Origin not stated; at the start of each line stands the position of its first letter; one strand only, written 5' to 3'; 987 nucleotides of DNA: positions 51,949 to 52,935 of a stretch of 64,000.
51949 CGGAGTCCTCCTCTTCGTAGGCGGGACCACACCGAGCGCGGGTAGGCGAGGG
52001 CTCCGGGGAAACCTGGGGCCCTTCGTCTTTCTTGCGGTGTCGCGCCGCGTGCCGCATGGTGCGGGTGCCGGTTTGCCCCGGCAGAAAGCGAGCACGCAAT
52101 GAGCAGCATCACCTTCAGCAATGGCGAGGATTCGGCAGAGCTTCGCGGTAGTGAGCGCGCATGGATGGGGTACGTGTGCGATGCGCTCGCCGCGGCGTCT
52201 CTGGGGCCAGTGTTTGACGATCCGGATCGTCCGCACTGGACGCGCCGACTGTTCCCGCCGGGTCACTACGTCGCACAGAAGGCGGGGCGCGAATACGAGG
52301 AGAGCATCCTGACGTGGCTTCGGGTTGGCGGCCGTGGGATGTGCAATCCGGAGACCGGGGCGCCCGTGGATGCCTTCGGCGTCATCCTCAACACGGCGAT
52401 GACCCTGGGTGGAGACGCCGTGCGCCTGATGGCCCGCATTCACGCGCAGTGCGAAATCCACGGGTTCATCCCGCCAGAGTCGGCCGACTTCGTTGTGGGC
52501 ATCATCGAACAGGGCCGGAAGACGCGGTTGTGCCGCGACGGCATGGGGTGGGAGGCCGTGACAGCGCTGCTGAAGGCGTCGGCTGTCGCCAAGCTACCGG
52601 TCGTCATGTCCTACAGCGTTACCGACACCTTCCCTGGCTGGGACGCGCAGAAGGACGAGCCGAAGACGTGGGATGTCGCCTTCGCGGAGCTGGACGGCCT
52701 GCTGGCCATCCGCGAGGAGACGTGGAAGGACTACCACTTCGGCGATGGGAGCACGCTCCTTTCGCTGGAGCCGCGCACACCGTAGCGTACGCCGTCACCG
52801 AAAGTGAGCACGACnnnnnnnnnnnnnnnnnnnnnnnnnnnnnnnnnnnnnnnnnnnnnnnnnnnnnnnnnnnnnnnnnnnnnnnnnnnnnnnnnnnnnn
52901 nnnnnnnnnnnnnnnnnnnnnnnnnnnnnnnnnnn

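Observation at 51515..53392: Plus-strand three-gene cassette array, bracketed by imperfect direct repeats, between the terminase and portal genes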

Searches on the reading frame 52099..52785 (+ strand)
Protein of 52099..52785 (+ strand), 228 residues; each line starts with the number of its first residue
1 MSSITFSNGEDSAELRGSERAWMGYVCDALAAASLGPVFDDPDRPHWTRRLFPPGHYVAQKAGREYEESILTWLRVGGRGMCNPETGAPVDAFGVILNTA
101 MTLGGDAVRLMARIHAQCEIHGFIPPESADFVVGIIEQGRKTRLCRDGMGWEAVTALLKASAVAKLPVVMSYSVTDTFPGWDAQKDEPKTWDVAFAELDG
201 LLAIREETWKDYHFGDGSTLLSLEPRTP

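Call 4: search_protein_families(library=pfam, proteins=[window:52099-52785:+], max_evalue=0.1)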
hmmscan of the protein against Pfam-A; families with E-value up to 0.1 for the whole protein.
window:52099-52785:+ (228 aa): 0 families

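Call 5: search_protein_families(library=phrogs, proteins=[window:52099-52785:+], max_evalue=0.1)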
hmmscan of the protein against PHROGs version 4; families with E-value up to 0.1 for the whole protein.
window:52099-52785:+ (228 aa): 0 families

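Call 6: search_protein_families(library=padloc, proteins=[window:52099-52785:+], max_evalue=1)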
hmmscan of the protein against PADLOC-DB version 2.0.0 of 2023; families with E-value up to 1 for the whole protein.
window:52099-52785:+ (228 aa): 0 families

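Call 9: search_protein_families(library=ncbifam, proteins=[window:52099-52785:+], max_evalue=1)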
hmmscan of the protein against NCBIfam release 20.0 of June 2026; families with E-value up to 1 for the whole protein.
window:52099-52785:+ (228 aa): 0 families

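Call 10: find_homologous_proteins(query=window:52099-52785:+)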
Query window:52099-52785:+ (228 aa): 46 proteins with E <= 0.001 among 928 candidates.
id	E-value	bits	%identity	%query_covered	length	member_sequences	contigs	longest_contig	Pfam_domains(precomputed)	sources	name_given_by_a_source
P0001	1.4e-136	471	100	89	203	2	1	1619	-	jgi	jgi:hypothetical protein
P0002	4.9e-113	394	82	90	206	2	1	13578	-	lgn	-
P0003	4.8e-101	355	68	100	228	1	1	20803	-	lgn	-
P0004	3.4e-74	267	54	98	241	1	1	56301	-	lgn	-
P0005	3.6e-71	257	52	98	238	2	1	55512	-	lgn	-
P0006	1.4e-53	200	63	63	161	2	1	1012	-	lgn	-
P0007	3.1e-38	150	37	98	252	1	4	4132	-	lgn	-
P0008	1.7e-36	144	40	98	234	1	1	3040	-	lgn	-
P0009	1.6e-33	134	39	98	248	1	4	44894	-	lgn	-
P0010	1.4e-32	131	39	96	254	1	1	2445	-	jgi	-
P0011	2.8e-30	123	37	98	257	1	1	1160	-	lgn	-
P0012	2.5e-29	120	39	79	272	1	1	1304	-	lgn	-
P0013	3.5e-29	120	36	94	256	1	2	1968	-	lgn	-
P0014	1.8e-28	118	39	98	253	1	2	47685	-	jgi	jgi:hypothetical protein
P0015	3.4e-28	117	36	98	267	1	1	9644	-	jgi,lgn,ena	-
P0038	6.3e-18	83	38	79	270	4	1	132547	-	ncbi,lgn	-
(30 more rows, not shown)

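Call 15: find_encoding_contigs(protein=P0004, flank=8000, max_places=3)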
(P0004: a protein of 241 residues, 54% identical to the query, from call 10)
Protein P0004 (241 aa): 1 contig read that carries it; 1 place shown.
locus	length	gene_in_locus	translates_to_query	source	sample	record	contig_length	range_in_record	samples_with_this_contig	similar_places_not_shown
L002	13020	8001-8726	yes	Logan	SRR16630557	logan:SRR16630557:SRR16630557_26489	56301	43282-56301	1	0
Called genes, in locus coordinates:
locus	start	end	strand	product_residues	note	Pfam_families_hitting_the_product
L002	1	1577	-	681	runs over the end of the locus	-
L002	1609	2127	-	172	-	-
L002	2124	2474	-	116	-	-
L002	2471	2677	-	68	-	-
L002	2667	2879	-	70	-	-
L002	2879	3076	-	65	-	-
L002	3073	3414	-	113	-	PF12651:RHH_3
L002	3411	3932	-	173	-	-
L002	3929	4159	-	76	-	-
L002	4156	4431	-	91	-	-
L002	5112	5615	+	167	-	-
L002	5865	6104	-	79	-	-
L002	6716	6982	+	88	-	-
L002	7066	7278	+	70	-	-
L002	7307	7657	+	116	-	-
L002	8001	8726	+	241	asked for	-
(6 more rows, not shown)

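Call 16: find_encoding_contigs(protein=P0003, flank=8000, max_places=3)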
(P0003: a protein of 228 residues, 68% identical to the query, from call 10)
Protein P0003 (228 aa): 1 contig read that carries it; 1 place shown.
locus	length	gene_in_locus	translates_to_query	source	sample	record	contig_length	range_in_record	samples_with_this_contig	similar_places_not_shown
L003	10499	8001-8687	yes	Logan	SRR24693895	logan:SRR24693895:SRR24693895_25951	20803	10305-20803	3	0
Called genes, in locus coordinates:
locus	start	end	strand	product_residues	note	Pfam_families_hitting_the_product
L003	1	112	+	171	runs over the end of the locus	-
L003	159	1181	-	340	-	-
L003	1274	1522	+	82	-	-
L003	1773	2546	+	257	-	-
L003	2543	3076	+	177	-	-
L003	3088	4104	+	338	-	-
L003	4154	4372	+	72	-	-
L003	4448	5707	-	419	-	-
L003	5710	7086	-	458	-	-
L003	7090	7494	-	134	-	PF10934:Sheath_initiator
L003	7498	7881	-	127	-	-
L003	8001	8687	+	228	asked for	-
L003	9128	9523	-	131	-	-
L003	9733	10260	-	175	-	-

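Call 27: search_solved_structures(query=A1, max_evalue=10)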
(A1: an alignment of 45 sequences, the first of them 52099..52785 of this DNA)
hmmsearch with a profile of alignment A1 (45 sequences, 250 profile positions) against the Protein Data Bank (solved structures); distinct sequences matched with E-value up to 10: 1.
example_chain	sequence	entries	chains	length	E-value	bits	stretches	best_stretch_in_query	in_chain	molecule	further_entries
5tkw_A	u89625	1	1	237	5.4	10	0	107-169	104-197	Type II secretion system protein L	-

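Call 30: find_encoding_contigs(protein=P0038, flank=8000, max_places=3)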
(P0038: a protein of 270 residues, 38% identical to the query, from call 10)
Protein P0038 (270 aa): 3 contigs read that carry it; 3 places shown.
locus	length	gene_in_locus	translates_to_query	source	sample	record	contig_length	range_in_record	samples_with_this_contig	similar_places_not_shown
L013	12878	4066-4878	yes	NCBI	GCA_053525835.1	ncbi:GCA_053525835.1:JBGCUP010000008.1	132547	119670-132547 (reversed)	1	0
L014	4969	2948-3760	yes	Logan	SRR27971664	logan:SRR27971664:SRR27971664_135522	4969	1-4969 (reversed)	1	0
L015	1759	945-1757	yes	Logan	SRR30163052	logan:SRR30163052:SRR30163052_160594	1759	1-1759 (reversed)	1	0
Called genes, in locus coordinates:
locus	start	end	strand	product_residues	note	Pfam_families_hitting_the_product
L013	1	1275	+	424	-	?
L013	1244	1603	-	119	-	-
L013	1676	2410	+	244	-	PF12961:DUF3850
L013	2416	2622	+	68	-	-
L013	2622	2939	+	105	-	-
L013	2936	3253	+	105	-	-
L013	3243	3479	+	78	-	-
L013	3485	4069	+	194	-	-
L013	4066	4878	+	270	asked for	-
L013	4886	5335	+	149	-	-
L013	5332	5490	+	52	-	-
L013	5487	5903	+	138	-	-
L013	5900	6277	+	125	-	-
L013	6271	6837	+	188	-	-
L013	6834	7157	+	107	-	-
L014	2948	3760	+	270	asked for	-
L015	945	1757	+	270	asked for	?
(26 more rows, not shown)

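Call 33: predict_structure(alignment_id=A1)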
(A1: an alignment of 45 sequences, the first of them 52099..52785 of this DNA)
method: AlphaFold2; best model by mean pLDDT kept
length: 228 residues; sequences in the alignment: 45
mean_pLDDT: 95.1   pTM: 0.90
mean pLDDT of the five models: 95.1, 94.8, 94.7, 94.5, 94.4
residues with pLDDT >= 90: 209; 70-90: 17; 50-70: 2; < 50: 0
segments of 3 or more residues with pLDDT < 50: none
pLDDT, mean of each block of 10 residues (from residue 1): 95 98 97 93 92 94 95 89 94 97 98 94 98 99 98 99 98 90 94 96 97 97 84
secondary structure, 60 per line:
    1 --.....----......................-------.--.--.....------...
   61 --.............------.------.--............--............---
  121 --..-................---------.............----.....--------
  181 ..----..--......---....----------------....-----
elements in order: E3-7 E12-16 H17-33 H47-51 H63-75 H92-103 H106-117 H126-141 H151-163 E168-172 H191-196 H220-223

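Call 37: fold_search(model_id=the predicted structure, library=pdb)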
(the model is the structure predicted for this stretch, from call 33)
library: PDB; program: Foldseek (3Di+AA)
matches with E <= 10: 97; with E <= 0.001: 0
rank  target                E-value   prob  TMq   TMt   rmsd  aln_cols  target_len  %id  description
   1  4lrl_C                2.3e+00  0.02  0.17  0.10  18.1       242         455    9  Structure of an Enterococcus Faecalis HD-domain protein complexed with dGTP and dTTP (released 2013-11-20)
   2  9z6w_E                2.8e+00  0.02  0.13  0.18  16.8       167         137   11  The structure of TMD with 4 TARPs from all native AMPA receptor subtypes (released 2026-02-04)
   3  8xbs_A                3.5e+00  0.02  0.14  0.08  13.9       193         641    9  C. elegans apo-SID1 structure (released 2024-06-05)
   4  8fzk_A                3.5e+00  0.02  0.14  0.09  13.9       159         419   16  Dimeric human importin alpha subunit (released 2023-02-08)
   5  1z4a_A                3.8e+00  0.02  0.12  0.15  15.8       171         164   12  Ferritin from T. maritima (released 2006-10-24)
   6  4kri_A                4.0e+00  0.08  0.16  0.09  13.0        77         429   12  Haemonchus contortus Phospholethanolamine N-methyltransferase 2 in complex with phosphomonomethylethanolamine and S-ad (released 2013-09-25)
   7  8qtt_D                4.0e+00  0.02  0.13  0.13  14.7       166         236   13  Crystal structure of a C-terminally truncated version of Arabidopsis thaliana 14-3-3 omega in complex with a phosphope (released 2023-11-15)
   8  2z5q                  4.0e+00  0.01  0.10  0.13  16.7       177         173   11  Apo-Fr with intermediate content of Pd ion (released 2008-07-29)
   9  3w1o_A                4.2e+00  0.13  0.22  0.40   8.3       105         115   11  Neisseria DNA mimic protein DMP12 (released 2013-04-10)
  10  1jgc_A                4.2e+00  0.02  0.12  0.16  16.9       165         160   13  The 2.6 A Structure Resolution of Rhodobacter capsulatus Bacterioferritin with Metal-free Dinuclear Site and Heme Iron (released 2002-01-09)
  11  1otw_A                4.4e+00  0.02  0.16  0.15  18.9       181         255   12  Crystal structure of PqqC in complex with PQQ and a putative H2O2 (released 2004-05-11)
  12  7x9x_B                4.4e+00  0.02  0.12  0.17  15.9       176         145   11  Thermotoga Maritima ferritin variant-Tm-E(G40E) with Zn (released 2023-02-15)
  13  8qtt_G                4.4e+00  0.01  0.13  0.13  14.5       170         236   11  Crystal structure of a C-terminally truncated version of Arabidopsis thaliana 14-3-3 omega in complex with a phosphope (released 2023-11-15)
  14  3is7_C                4.4e+00  0.01  0.12  0.16  17.4       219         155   11  Structure of mineralized Bfrb from Pseudomonas aeruginosa to 2.1A Resolution (released 2010-02-02)
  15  8w1e_G                4.4e+00  0.01  0.11  0.14  16.2       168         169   13  Crystal Structure of DPS-like protein PA4880 from Pseudomonas aeruginosa (dodecamer) (released 2024-05-29)
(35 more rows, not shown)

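Call 39: search_dna_similar(query=window:52099-52785:+, collection=phages, mode=protein, max_evalue=0.001, max_rows=30)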
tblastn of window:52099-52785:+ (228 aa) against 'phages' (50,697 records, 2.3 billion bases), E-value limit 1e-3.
Records with a match: 3; places in all: 3; records where one place covers at least 80% of the query: 3.
Best place of each record, by identity: <60% 3.
By first word of the organism name: Gordonia 2; Rhodococcus 1.
By host as written in the record: Gordonia rubripertincta NRRL B-16540 2; Rhodococcus erythropolis NRRL B-1574 1.
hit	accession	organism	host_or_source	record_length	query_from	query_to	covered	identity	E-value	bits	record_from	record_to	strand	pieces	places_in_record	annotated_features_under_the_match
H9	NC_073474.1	Gordonia phage VanLee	Gordonia rubripertincta NRRL B-16540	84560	1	223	98%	30.7%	4e-20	94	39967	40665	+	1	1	61: hypothetical protein | 60: hypothetical protein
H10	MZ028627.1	Gordonia phage VanLee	Gordonia rubripertincta NRRL B-16540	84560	1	223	98%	30.7%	4e-20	94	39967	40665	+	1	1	61: hypothetical protein | 60: hypothetical protein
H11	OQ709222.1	Rhodococcus phage Trogglehumper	Rhodococcus erythropolis NRRL B-1574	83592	1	225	99%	28.4%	6e-16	82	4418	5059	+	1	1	11: hypothetical protein | 10: hypothetical protein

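Call 75: get_annotated_region(hit=H9, flank=12000)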
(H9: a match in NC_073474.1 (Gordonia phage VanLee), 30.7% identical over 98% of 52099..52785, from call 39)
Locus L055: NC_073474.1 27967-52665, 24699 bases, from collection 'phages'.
description: Gordonia phage VanLee, complete genome.
organism: Gordonia phage VanLee (NCBI taxid 2845816)
taxonomy: Viruses; Duplodnaviria; Heunggongvirae; Uroviricota; Caudoviricetes
host: Gordonia rubripertincta NRRL B-16540; source: soil; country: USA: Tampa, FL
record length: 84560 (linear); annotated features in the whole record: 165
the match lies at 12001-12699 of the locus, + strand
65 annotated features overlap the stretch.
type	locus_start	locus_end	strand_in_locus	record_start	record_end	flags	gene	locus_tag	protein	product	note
CDS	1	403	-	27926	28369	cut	33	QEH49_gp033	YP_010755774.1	metalloprotease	-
CDS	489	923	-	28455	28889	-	34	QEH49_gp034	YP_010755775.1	Cro protein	Cro (control of repressor s operator)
CDS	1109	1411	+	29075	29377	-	35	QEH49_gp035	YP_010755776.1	immunity repressor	-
CDS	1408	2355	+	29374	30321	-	36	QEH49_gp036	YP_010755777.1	Cas4 family exonuclease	-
CDS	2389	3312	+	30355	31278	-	37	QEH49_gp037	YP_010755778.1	RecT-like ssDNA binding protein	-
CDS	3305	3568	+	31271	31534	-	38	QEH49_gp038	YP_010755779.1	hypothetical protein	-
CDS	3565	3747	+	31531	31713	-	39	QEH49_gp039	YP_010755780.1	hypothetical protein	-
CDS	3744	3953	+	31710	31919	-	40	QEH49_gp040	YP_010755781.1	excise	-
CDS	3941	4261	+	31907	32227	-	41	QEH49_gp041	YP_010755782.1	kinase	-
CDS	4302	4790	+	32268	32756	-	42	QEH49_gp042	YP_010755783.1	ssDNA binding protein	-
CDS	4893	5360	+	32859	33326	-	43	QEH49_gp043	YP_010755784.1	hypothetical protein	-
CDS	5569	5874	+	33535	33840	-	44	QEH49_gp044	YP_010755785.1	RepA-like replication initiator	-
CDS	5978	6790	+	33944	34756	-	45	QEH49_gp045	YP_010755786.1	RepA-like replication initiator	-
CDS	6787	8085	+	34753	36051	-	46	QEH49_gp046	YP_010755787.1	DnaB-like dsDNA helicase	-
CDS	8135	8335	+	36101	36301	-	47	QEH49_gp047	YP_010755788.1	hypothetical protein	-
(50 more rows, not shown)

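Call 81: fold_search(model_id=the predicted structure, library=viral)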
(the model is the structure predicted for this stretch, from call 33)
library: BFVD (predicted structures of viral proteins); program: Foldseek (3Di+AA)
matches with E <= 10: 50; with E <= 0.001: 1
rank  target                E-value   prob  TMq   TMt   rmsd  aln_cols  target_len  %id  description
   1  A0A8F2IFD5            2.5e-15  1.00  0.79  0.75   3.8       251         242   30  Uncharacterized protein [Gordonia phage VanLee]
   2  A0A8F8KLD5            2.9e-02  0.77  0.31  0.34  15.3       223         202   12  Uncharacterized protein [Clandestinovirus]
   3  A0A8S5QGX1            4.9e-02  0.69  0.33  0.35   9.8       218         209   10  Uncharacterized protein [Siphoviridae sp. cteHV32]
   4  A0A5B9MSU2            1.2e-01  0.80  0.36  0.37   7.6       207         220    9  (no name in the UniProt tables at hand)
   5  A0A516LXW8            4.9e-01  0.12  0.17  0.28  15.5       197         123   13  (no name in the UniProt tables at hand)
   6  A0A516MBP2            5.5e-01  0.38  0.22  0.34  14.1       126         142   17  (no name in the UniProt tables at hand)
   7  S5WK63                7.2e-01  0.07  0.18  0.24  14.3       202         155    7  Uncharacterized protein [Pseudomonas phage PaBG]
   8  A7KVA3                8.1e-01  0.25  0.26  0.44   9.6       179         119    7  (no name in the UniProt tables at hand)
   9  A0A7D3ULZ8            1.0e+00  0.30  0.30  0.38   4.3       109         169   11  (no name in the UniProt tables at hand)
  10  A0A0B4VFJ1            1.2e+00  0.02  0.15  0.07  22.0       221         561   10  Uncharacterized protein [Tipula oleracea nudivirus]
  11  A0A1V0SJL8            1.3e+00  0.30  0.19  0.36   3.2        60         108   18  Uncharacterized protein [Klosneuvirus KNV1]
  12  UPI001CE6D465         1.7e+00  0.41  0.20  0.35   2.9        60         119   17  (no name look-up for this kind of identifier)
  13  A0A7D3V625            1.9e+00  0.06  0.15  0.19  18.1       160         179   10  Uncharacterized protein [Fadolivirus FV1/VV64]
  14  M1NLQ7                3.3e+00  0.07  0.15  0.17   9.5       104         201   12  Repeat protein [Moumouvirus goulette]
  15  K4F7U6                3.3e+00  0.03  0.17  0.23  15.7       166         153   15  Uncharacterized protein [Cronobacter phage vB_CsaM_GAP32]
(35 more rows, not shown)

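Call 96: search_protein_families(library=pfam, alignment_id=A1, max_evalue=0.01)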
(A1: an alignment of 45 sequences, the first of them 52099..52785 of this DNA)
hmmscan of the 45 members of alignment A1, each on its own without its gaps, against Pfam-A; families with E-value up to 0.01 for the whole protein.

A. member 1, window:52099-52785:+ (228 aa): 0 families

B. families by the number of members that match (of 45 scanned): 0 families

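Call 100: find_encoding_contigs(protein=P0005, flank=8000, max_places=2)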
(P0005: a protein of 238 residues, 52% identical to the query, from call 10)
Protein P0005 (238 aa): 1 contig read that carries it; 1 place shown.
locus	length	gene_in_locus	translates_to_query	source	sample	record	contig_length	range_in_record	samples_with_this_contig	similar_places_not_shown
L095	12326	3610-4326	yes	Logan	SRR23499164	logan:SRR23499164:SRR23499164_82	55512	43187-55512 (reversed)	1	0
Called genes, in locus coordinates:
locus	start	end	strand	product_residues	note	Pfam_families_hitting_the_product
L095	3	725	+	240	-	?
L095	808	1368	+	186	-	PF00182:Glyco_hydro_19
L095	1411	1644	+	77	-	-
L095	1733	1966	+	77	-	-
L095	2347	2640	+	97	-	-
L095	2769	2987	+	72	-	-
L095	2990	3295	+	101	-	-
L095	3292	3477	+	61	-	-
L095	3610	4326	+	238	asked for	-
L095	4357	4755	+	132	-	-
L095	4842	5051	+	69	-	-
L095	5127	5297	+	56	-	-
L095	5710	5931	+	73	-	PF03551:PadR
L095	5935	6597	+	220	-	-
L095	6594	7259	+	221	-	-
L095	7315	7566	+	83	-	-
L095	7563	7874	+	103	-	-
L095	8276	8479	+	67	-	-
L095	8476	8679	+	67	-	-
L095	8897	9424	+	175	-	-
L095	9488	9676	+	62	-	-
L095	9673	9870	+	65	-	-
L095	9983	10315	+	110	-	PF13935:Ead_Ea22 (weak)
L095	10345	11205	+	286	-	PF13935:Ead_Ea22 (faint)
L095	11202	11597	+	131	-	-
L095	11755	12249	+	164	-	-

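Call 109: search_protein_families(library=phrogs, alignment_id=A1, max_evalue=0.001)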
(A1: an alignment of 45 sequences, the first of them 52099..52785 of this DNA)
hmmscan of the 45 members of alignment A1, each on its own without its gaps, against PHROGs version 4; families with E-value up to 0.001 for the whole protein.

A. member 1, window:52099-52785:+ (228 aa): 0 families

B. families by the number of members that match (of 45 scanned): 0 families
